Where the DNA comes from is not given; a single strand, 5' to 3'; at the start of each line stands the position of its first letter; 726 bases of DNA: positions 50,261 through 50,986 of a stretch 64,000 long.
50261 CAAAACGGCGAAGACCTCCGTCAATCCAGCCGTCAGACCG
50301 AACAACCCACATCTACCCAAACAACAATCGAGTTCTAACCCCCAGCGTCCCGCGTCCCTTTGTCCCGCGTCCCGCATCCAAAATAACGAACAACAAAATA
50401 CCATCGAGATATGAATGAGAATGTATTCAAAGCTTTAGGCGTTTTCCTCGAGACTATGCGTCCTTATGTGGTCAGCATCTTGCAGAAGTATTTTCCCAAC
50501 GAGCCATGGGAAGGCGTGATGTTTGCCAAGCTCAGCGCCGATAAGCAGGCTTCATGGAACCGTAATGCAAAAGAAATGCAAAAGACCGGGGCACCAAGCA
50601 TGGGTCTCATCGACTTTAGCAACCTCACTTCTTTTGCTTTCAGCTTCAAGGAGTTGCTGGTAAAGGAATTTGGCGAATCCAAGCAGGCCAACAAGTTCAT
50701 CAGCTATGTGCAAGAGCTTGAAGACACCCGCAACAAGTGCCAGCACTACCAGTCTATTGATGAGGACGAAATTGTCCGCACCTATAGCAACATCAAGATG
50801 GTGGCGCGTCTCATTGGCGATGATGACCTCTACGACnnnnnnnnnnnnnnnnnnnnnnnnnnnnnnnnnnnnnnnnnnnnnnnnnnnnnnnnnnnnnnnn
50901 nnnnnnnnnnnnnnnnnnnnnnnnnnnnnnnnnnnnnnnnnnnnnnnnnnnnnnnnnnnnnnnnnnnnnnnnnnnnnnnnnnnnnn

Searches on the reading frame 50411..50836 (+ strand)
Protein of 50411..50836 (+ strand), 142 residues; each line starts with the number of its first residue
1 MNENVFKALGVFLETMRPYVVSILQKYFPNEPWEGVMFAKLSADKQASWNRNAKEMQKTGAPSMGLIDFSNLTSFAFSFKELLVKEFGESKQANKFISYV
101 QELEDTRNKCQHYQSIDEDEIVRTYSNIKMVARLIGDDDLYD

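Call 106: find_homologous_proteins(query=window:50411-50836:+, max_evalue=0.001)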
Query window:50411-50836:+ (142 aa): 3 proteins with E <= 0.001 among 7 candidates.
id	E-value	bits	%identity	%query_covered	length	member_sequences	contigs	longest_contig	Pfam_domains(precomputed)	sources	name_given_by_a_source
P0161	6.5e-80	284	89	100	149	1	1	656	PF18731.7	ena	-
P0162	2.3e-70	253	81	99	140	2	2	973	PF18731.7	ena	-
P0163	3.3e-39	152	48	99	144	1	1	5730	PF18731.7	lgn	-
